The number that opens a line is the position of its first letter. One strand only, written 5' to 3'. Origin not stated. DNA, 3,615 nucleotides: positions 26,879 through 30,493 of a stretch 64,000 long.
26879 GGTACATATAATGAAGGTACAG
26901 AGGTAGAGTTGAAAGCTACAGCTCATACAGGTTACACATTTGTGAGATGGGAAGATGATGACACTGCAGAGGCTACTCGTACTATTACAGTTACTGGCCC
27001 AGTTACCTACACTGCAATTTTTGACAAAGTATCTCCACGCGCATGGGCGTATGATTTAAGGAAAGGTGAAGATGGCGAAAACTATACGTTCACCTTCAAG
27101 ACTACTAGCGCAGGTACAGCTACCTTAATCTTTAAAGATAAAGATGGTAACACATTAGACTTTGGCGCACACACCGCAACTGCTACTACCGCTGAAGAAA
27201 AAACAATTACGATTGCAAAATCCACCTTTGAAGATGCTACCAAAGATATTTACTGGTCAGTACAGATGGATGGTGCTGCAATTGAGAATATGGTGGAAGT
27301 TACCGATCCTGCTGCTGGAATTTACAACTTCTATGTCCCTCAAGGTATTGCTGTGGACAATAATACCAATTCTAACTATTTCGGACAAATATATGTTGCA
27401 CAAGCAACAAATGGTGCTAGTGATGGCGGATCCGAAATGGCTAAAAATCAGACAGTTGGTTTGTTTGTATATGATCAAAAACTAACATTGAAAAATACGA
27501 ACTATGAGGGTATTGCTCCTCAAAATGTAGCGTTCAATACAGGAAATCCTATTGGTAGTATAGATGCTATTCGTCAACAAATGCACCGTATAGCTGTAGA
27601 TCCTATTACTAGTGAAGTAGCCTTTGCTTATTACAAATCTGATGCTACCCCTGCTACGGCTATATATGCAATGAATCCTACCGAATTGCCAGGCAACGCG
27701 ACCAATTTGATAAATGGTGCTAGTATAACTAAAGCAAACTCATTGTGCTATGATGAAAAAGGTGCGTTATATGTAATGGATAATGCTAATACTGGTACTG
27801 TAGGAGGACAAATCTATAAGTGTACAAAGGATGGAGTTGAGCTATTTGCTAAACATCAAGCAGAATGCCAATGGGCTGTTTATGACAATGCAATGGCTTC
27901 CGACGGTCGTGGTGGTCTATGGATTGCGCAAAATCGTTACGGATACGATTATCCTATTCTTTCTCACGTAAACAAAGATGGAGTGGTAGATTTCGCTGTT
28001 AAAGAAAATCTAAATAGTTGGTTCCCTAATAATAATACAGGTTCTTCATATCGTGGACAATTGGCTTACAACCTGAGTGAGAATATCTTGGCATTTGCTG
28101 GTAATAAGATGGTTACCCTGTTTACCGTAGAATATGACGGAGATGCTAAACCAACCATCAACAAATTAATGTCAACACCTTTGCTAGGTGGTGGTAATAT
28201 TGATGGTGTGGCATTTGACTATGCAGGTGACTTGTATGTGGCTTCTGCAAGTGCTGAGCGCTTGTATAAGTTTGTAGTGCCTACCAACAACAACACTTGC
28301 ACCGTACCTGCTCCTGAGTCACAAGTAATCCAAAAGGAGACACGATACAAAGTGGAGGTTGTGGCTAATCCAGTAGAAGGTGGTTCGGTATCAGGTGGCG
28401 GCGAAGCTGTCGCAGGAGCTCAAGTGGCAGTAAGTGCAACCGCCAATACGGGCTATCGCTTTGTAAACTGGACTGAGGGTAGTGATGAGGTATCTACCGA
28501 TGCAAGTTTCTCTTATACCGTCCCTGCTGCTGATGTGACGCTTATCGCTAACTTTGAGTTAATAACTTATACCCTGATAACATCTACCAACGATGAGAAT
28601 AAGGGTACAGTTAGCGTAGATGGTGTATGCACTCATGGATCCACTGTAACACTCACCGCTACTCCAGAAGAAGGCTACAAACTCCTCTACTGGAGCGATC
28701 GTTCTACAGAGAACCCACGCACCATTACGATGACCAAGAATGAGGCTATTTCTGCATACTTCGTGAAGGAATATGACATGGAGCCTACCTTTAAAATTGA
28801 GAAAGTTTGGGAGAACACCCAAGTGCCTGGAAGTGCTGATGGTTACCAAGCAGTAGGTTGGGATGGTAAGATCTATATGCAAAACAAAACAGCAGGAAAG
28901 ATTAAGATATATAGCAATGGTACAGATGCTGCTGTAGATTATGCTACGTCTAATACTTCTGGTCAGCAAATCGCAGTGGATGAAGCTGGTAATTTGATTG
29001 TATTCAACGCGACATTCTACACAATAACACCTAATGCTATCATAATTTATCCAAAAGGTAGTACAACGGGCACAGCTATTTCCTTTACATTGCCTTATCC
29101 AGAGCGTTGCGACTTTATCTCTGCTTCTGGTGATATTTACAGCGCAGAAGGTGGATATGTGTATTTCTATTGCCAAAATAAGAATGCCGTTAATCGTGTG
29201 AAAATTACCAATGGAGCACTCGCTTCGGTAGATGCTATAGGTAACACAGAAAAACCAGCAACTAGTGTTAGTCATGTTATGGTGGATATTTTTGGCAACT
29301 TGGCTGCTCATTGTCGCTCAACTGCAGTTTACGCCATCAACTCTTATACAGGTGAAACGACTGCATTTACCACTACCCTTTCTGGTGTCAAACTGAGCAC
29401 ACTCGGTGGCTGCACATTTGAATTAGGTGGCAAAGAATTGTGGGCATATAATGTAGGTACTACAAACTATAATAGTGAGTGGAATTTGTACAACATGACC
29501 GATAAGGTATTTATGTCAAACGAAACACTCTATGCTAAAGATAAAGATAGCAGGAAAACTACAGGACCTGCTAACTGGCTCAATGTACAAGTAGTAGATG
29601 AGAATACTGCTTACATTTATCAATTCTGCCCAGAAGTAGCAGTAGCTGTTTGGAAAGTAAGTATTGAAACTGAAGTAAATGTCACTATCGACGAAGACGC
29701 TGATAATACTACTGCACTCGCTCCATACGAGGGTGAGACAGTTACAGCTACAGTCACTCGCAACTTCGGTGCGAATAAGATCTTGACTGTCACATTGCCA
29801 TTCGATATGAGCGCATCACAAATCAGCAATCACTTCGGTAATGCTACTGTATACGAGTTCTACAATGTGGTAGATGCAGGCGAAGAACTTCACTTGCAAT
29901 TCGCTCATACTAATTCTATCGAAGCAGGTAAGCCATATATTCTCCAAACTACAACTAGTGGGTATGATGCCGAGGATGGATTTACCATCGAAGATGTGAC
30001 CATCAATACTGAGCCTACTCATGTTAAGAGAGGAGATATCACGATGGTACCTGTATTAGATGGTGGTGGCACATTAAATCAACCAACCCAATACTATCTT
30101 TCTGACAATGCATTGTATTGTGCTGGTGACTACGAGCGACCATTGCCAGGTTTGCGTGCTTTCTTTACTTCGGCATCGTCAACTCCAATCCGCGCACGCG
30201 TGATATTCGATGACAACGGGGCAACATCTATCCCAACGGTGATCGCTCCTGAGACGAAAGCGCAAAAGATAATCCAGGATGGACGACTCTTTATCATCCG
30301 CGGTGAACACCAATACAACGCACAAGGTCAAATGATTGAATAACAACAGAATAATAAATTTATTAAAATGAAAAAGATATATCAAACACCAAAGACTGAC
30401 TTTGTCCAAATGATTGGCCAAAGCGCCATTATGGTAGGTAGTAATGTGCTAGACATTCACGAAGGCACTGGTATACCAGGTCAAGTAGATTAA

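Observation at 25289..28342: A 420-438-aa supermodule shared four times between the two giant proteins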

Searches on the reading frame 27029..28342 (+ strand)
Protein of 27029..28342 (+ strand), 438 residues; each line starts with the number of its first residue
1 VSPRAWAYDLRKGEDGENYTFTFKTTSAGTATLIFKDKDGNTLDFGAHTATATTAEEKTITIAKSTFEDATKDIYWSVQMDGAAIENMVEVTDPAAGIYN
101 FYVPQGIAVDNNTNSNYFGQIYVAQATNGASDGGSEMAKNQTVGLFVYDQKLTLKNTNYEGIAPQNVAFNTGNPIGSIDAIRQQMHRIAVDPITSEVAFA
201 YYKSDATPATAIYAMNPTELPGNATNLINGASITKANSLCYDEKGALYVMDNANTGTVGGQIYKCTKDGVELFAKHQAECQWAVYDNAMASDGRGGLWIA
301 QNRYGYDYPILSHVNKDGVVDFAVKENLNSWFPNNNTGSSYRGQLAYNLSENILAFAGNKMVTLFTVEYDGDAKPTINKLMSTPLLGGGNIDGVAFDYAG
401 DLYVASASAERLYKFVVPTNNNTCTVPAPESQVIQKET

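Call 15: search_protein_families(library=pfam, proteins=[window:27029-28342:+], max_evalue=10)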
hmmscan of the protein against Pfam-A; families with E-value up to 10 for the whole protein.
window:27029-28342:+ (438 aa): 3 families
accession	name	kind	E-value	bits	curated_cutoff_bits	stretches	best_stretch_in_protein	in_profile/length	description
PF07494.17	Reg_prop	-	0.0058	17.1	20.4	0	288-300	9-21/24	Two component regulator propeller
PF01436.27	NHL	-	0.078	13.5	20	0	237-254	5-22/28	NHL repeat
PF06739.17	SBBP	-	0.36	11.3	20.5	0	104-114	15-25/38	Beta-propeller repeat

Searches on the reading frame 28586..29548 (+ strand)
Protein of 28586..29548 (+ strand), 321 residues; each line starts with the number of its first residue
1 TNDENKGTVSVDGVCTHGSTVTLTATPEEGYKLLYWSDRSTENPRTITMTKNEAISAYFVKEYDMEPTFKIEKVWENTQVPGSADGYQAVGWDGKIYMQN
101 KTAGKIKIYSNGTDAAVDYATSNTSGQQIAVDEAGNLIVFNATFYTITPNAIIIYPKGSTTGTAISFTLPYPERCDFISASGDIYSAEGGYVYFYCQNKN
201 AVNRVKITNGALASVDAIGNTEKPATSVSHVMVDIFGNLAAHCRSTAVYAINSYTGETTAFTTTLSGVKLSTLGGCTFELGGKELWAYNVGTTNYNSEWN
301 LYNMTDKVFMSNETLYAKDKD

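Call 71: search_protein_families(library=pfam, proteins=[window:28586-29548:+], max_evalue=10)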
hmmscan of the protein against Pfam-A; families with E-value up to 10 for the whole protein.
window:28586-29548:+ (321 aa): 1 family
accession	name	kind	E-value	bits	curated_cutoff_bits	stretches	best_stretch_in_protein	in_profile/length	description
PF18998.6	Flg_new_2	-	2.2e-12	47.2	23.6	1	2-61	6-71/73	Divergent InlB B-repeat domain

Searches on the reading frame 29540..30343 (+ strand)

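Call 71: search_protein_families(library=pfam, proteins=[window:29540-30343:+], max_evalue=10)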
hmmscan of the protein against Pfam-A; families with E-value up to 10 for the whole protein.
window:29540-30343:+ (267 aa): 1 family
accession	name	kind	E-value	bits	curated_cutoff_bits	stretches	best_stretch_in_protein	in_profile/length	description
PF25315.1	BPTI_nem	-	0.098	13.2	27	1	17-40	42-65/77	BPTI-like like domain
